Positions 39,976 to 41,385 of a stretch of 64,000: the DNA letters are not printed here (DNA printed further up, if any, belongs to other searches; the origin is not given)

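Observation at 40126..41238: Degenerate chorismate-mutase domain fused to a SAM methyltransferase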

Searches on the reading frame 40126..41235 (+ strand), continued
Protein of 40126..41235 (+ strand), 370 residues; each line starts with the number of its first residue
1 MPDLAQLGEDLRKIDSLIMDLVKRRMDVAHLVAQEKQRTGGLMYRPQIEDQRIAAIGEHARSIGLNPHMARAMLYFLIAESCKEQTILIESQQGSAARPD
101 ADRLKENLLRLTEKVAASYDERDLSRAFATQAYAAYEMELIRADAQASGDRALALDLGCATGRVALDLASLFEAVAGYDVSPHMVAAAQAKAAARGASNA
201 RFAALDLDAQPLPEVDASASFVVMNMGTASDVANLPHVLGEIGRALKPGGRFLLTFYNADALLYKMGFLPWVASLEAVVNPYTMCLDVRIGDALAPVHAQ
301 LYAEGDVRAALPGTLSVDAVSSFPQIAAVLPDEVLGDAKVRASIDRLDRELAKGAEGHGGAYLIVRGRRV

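Call 14: find_encoding_contigs(protein=P0037, flank=8000, max_places=3)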
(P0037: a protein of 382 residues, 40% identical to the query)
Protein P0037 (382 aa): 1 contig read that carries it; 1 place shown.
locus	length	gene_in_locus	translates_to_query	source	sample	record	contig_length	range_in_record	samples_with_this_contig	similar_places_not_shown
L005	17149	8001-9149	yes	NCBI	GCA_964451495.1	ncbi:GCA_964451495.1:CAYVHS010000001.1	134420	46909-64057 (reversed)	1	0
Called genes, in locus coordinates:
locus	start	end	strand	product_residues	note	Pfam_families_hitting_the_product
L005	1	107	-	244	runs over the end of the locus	PF00005:ABC_tran, PF13304:AAA_21 (weak)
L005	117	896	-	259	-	PF01061:ABC2_membrane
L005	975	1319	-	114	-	PF04020:Phage_holin_4_2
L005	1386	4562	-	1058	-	PF00561:Abhydrolase_1 (faint), PF01674:Lipase_2 (weak), PF02089:Palm_thioest, PF07819:PGAP1, PF02450:LCAT, PF24096:DUF7379 (weak)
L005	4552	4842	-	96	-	-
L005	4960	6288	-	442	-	PF02403:Seryl_tRNA_N, PF00587:tRNA-synt_2b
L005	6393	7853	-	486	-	PF01336:tRNA_anti-codon, PF00152:tRNA-synt_2, PF01409:tRNA-synt_2d (faint)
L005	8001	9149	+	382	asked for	PF01817:CM_2, PF01209:Ubie_methyltran, PF13489:Methyltransf_23, PF08241:Methyltransf_11, PF08242:Methyltransf_12, PF13649:Methyltransf_25, PF13847:Methyltransf_31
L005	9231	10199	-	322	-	PF24827:AstE_AspA_cat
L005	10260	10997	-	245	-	PF04107:GCS2 (weak)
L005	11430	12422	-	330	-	PF00579:tRNA-synt_1b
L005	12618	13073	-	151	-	PF03449:GreA_GreB_N, PF01272:GreA_GreB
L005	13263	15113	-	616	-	PF03717:PBP_dimer, PF00905:Transpeptidase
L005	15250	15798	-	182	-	-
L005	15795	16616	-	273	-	PF04085:MreC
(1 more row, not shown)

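Call 16: find_related_loci(query=A1, collection=genome_contigs, flank=6000)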
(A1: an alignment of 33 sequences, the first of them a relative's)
Query A1 (370 aa) in genome_contigs; peptide patterns used: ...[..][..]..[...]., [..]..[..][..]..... (x = any residue, [..] = any of these).
269 stretches matched a pattern; 97 encode a relative of the query (tblastn E <= 1e-3); the best 80 are kept; 80 distinct loci.
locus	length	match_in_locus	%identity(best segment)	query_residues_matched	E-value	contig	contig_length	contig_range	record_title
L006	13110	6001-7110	81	1-369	0e+0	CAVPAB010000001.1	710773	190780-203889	MAG: uncultured Alphaproteobacteria bacterium isolate MFD09848.bin.2.80 genome assembly, contig: contig_11599, whole gen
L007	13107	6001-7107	82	1-369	0e+0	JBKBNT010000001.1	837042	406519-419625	MAG: Beijerinckiaceae bacterium isolate 21H_026.bin.8 NODE_8_length_837042_cov_13.317306, whole genome shotgun sequence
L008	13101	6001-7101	80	1-367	0e+0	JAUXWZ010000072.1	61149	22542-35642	MAG: Beijerinckiaceae bacterium isolate C15_metabat.bin.67 C15_k141_368638, whole genome shotgun sequence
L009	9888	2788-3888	81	1-367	0e+0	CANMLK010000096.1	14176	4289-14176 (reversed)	MAG: Beijerinckiaceae bacterium isolate ZH-15may19-187 genome assembly, contig: ZH-15May19-c11613, whole genome shotgun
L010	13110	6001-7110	74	1-369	0e+0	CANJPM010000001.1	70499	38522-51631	MAG: Beijerinckiaceae bacterium isolate RH-23may17-717 genome assembly, contig: RH-23may17-C2650, whole genome shotgun s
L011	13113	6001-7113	75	1-370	0e+0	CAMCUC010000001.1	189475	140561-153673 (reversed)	MAG: Rhizobium sp. Q54 isolate TE-08apr19-241 genome assembly, contig: TE-08apr19-C12, whole genome shotgun sequence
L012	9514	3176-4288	75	1-370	0e+0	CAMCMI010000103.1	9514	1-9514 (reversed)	MAG: Rhizobium sp. Q54 isolate MsE-30apr19-218 genome assembly, contig: MsE-30apr19-C12586, whole genome shotgun sequenc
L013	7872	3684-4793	77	1-369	7e-178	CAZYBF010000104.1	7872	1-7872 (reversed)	MAG TPA_asm: uncultured Beijerinckia sp. isolate SRP193358_co1_661 genome assembly, contig: NODE_28421_length_7872_cov_7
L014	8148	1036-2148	77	1-370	2e-174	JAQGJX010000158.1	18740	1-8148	MAG: Hyphomicrobiales bacterium isolate RYN_496 scaffold_2622031, whole genome shotgun sequence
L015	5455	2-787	71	109-369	1e-107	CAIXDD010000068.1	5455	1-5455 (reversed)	MAG: uncultured Rhizobiales bacterium isolate ErkenSummer_bin-6128 genome assembly, contig: bin-6128:068/547, whole geno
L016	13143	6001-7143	49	1-367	1e-105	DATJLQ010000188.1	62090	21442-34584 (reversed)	MAG TPA_asm: Alphaproteobacteria bacterium isolate SMAG_U14813 k141_2454418, whole genome shotgun sequence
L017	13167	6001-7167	44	1-370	2e-93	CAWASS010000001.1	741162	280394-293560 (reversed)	MAG: uncultured Alphaproteobacteria bacterium isolate MFD01213.bin.1.169 genome assembly, contig: contig_2233, whole gen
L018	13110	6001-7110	39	3-369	7e-86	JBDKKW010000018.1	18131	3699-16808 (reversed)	MAG: Candidatus Parcubacteria bacterium isolate hopbrook_2019_sw_WHONDRS-S19S_0012_A_bin.19 scaffold_0000110, whole geno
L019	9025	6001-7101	79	1-367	0e+0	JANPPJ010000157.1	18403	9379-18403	MAG: Hyphomicrobiales bacterium isolate VAR_83_metabat_342 VAR_83_k141_5988293, whole genome shotgun sequence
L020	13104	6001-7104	39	4-370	8e-82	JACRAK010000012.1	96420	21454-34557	MAG: Candidatus Azambacteria bacterium isolate NC_groundwater_1591_Pr3_B-0.1um_51_37 SR-2_scaffold_141_769223, whole gen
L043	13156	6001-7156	46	1-370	2e-79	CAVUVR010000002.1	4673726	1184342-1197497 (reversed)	MAG: uncultured Alphaproteobacteria bacterium isolate MFD05537.bin.1.20 genome assembly, contig: contig_626, whole genom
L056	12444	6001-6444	29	119-265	2e-5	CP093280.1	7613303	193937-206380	Pseudomonas silvicola strain T1-3-2 chromosome, complete genome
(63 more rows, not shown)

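Call 26: predict_structure(alignment_id=A1)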
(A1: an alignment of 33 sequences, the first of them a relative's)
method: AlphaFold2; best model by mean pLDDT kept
length: 370 residues; sequences in the alignment: 33
mean_pLDDT: 89.1   pTM: 0.84
mean pLDDT of the five models: 89.1, 88.9, 88.3, 85.4, 85.2
residues with pLDDT >= 90: 232; 70-90: 115; 50-70: 17; < 50: 6
segments of 3 or more residues with pLDDT < 50: 94-97
pLDDT, mean of each block of 10 residues (from residue 1): 82 85 81 78 83 95 96 92 78 55 88 88 71 95 93 96 96 98 97 97 97 98 96 95 98 97 83 84 81 83 96 96 94 86 94 79 97
secondary structure, 60 per line:
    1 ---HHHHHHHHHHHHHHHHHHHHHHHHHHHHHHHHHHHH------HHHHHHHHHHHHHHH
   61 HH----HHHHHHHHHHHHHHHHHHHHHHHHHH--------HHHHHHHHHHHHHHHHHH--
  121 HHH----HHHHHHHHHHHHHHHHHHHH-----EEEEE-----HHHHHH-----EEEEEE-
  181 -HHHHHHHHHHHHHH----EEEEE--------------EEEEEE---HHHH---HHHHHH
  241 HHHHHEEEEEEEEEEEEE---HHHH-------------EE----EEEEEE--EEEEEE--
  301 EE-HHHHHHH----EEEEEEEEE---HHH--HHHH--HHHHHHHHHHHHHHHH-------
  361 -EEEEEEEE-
elements in order: H4-39 H46-62 H67-92 H101-118 H128-147 E153-157 H163-168 E174-179 H182-195 E200-204 E219-224 H228-231 H235-245 E246-258 H262-265 E285-290 E293-298 H304-310 E315-323 H332-335 H338-353 E362-369

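Call 30: fold_search(model_id=the predicted structure, library=pdb)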
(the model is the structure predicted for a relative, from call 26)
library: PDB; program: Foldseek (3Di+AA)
matches with E <= 10: 1981; with E <= 0.001: 1323
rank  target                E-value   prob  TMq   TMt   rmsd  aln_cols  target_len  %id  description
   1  6f5z_B                1.6e-12  1.00  0.45  0.69   5.7       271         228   18  Complex between the Haloferax volcanii Trm112 methyltransferase activator and the Hvo_0019 putative methyltransferase (released 2018-07-11)
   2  2avn_A                1.7e-12  1.00  0.52  0.76   3.6       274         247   18  CRYSTAL STRUCTURE OF A UBIQUINONE/MENAQUINONE BIOSYNTHESIS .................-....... PROTEIN (TM1389) FROM THERMOTOGA  (released 2005-10-18)
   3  6f5z_A                4.1e-12  1.00  0.44  0.69   5.8       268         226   19  Complex between the Haloferax volcanii Trm112 methyltransferase activator and the Hvo_0019 putative methyltransferase (released 2018-07-11)
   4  3bus_A                4.3e-12  1.00  0.39  0.56   7.7       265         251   21  Crystal Structure of RebM (released 2008-03-25)
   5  1xxl_A                7.9e-12  1.00  0.40  0.61   7.9       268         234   16  The crystal structure of YcgJ protein from Bacillus subitilis at 2.1 A resolution (released 2004-11-23)
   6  3d2l_C                2.9e-11  1.00  0.45  0.66   5.2       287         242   16  Crystal structure of SAM-dependent methyltransferase (ZP_00538691.1) from EXIGUOBACTERIUM SP. 255-15 at 1.90 A resolut (released 2008-05-20)
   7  6uv6_C                3.1e-11  1.00  0.41  0.57   7.4       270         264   20  AtmM with bound rebeccamycin analogue (released 2020-11-25)
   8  8zc8_B                3.5e-11  1.00  0.48  0.62   8.5       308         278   20  The structure of MitM and mitomycin A with SAH in mitomycin (released 2024-11-27)
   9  1ve3_A                3.7e-11  1.00  0.41  0.68   3.8       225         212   17  Crystal structure of PH0226 protein from Pyrococcus horikoshii OT3 (released 2005-05-24)
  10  1y8c                  3.9e-11  1.00  0.46  0.66   6.6       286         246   14  Crystal structure of a S-adenosylmethionine-dependent methyltransferase from Clostridium acetobutylicum ATCC 824 (released 2004-12-28)
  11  4f85                  4.4e-11  1.00  0.42  0.61   5.8       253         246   14  Structure analysis of Geranyl diphosphate methyltransferase (released 2012-10-31)
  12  3vc2_L                4.4e-11  1.00  0.42  0.56   5.7       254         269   14  Crystal structure of geranyl diphosphate C-methyltransferase from Streptomyces coelicolor A3(2) in complex with Mg2+,  (released 2012-04-11)
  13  3vc2_K                4.7e-11  1.00  0.41  0.56   5.8       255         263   14  Crystal structure of geranyl diphosphate C-methyltransferase from Streptomyces coelicolor A3(2) in complex with Mg2+,  (released 2012-04-11)
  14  5gm1_E                4.7e-11  1.00  0.38  0.50   9.7       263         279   23  Crystal structure of methyltransferase TleD complexed with SAH (released 2016-09-28)
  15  3d2l_A                5.0e-11  1.00  0.45  0.67   5.4       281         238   16  Crystal structure of SAM-dependent methyltransferase (ZP_00538691.1) from EXIGUOBACTERIUM SP. 255-15 at 1.90 A resolut (released 2008-05-20)
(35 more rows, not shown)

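Call 34: search_solved_structures(query=A1, max_evalue=0.000001, show_alignments=0)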
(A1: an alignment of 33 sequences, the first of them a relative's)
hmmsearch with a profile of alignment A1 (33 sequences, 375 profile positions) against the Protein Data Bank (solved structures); distinct sequences matched with E-value up to 0.000001: 50.
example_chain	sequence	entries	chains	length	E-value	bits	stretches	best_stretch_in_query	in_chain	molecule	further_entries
1ve3_A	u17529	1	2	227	7.7e-16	61.1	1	153-265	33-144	hypothetical protein PH0226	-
1wzn_A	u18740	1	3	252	1.9e-15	59.8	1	119-263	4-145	SAM-dependent methyltransferase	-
5wp5_A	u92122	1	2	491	1.8e-14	56.6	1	155-268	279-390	Phosphomethylethanolamine N-methyltransferase 2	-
1xxl_A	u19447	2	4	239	2.1e-14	56.4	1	152-261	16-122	YcgJ protein | ycgJ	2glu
5wp4_A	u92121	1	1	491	3.2e-13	52.5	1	155-266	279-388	Phosphoethanolamine N-methyltransferase 1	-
9rfr_A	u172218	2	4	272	1e-11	47.6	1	135-261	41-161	Ubiquinone biosynthesis O-methyltransferase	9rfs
3d2l_A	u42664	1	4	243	2.6e-11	46.2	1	153-261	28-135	SAM-dependent methyltransferase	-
9w6x_A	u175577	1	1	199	4.9e-11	45.3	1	158-261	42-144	YtkW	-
3sm3_A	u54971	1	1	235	6.4e-11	44.9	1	156-260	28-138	SAM-dependent methyltransferases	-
9bxh_A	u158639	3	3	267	6.7e-11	44.9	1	144-210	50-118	5-selenohistidine N-methyltransferase OvsM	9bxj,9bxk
4htf_A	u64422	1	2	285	4.6e-10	42.1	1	158-271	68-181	S-adenosylmethionine-dependent methyltransferase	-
8joz_A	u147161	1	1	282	4.6e-10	42.1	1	158-271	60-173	tRNA 5-carboxymethoxyuridine methyltransferase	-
1y8c_A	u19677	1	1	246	8.9e-10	41.2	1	124-261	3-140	S-adenosylmethionine-dependent methyltransferase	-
8zc8_A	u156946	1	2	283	1.3e-09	40.6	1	157-266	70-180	MitM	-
21zq_A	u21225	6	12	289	1.4e-09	40.6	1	157-266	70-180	MitM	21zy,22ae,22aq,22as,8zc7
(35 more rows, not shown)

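Call 36: search_protein_families(library=ncbifam, proteins=[L056:5986-6732:+], max_evalue=0.00001)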
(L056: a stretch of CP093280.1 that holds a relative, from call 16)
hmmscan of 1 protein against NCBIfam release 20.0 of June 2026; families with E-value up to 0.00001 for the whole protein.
L056:5986-6732:+ (249 aa): 13 families
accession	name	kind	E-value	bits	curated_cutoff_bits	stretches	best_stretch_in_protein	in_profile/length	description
NF008264.0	PRK11036.1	equivalog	1.1e-63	215.2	366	1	1-245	1-251/261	tRNA uridine 5-oxyacetic acid(34) methyltransferase CmoM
NF043040.1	corrin_prot_MT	hypoth_equivalog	6.8e-13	48.5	180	1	27-143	27-148/216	corrinoid protein-associated methyltransferase CpaM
TIGR01983.1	UbiG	equivalog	2e-12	46.9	102.95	1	41-152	49-161/228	bifunctional 2-polyprenyl-6-hydroxyphenol methylase/3-demethylubiquinol 3-O-methyltransferase UbiG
TIGR02072.1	BioC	equivalog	5e-11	42.9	184.95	1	34-148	23-138/244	malonyl-ACP O-methyltransferase BioC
NF045667.1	MTase_DVU1556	equivalog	1.3e-09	37.8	155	1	42-143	23-120/213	DVU_1556 family methyltransferase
NF007610.0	PRK10258.1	equivalog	1.3e-08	34.5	342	1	34-144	34-140/251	malonyl-ACP O-methyltransferase BioC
NF008405.0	PRK11207.1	equivalog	1.7e-08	34.1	218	1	32-138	20-128/198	tellurite resistance methyltransferase TehB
TIGR04345.1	ovoA_Cterm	equivalog_domain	4e-08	33.1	170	0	90-143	118-170/242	putative 4-mercaptohistidine N1-methyltransferase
TIGR02021.1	BchM-ChlM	equivalog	2.7e-07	30.3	158.9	1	34-117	48-128/218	magnesium protoporphyrin IX methyltransferase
NF008992.0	PRK12335.1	equivalog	4.3e-07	29.4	303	1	40-123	121-202/289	SAM-dependent methyltransferase TehB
NF010703.0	PRK14103.1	equivalog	5.1e-07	29.4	320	1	40-143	28-125/256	trans-aconitate 2-methyltransferase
TIGR01934.1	MenG_MenH_UbiE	subfamily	1.5e-06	27.7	158.35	1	36-141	34-140/223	ubiquinone/menaquinone biosynthesis methyltransferase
NF041820.1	daptide_MTase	equivalog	3.6e-06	26.6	175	1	33-87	28-82/243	daptide-type RiPP biosynthesis methyltransferase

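Call 46: search_protein_representatives(alignment_id=A1)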
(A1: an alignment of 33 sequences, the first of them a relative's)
Query: 33 sequences, 375 profile positions. Proteins with E-value up to 0.001 (for the whole library): 68837; up to 1e-10: 1758; up to 1e-30: 232. The best 150 are listed.
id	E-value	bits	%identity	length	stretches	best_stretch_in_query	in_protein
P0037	7.4e-168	574.6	-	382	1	1-374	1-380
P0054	4.3e-161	552.4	-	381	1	1-374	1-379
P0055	3.9e-142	490.0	-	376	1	1-374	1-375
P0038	4.0e-142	490.0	-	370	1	4-374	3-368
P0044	5.7e-142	489.4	-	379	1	2-374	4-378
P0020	9.3e-141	485.5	-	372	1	4-374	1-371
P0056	6.0e-139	479.5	-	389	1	4-374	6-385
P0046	3.1e-138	477.1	-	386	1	1-374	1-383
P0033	1.6e-135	468.2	-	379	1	3-374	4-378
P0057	1.3e-134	465.3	-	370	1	5-374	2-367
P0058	2.9e-133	460.8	-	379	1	3-374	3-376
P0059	4.3e-133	460.2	-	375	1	1-374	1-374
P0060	1.2e-132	458.7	-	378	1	3-375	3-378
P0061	1.4e-132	458.6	-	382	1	1-374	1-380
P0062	1.7e-130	451.7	-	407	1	4-374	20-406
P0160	8.8e-82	291.4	-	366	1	101-374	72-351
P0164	3.7e-75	269.6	-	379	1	6-374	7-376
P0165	1.1e-74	268.0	-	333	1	96-374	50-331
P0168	1.0e-71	258.2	-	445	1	111-374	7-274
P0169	1.0e-70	255.0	-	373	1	5-373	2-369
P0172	3.3e-67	243.4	-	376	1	3-373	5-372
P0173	4.9e-67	242.8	-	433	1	117-374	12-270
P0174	5.3e-67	242.7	-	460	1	109-374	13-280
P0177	9.7e-66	238.6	-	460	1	106-374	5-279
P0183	5.2e-61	223.0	-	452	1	107-374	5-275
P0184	6.7e-60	219.3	-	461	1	112-374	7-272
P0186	1.2e-59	218.5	-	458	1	110-374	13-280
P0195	1.0e-54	202.3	-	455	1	110-374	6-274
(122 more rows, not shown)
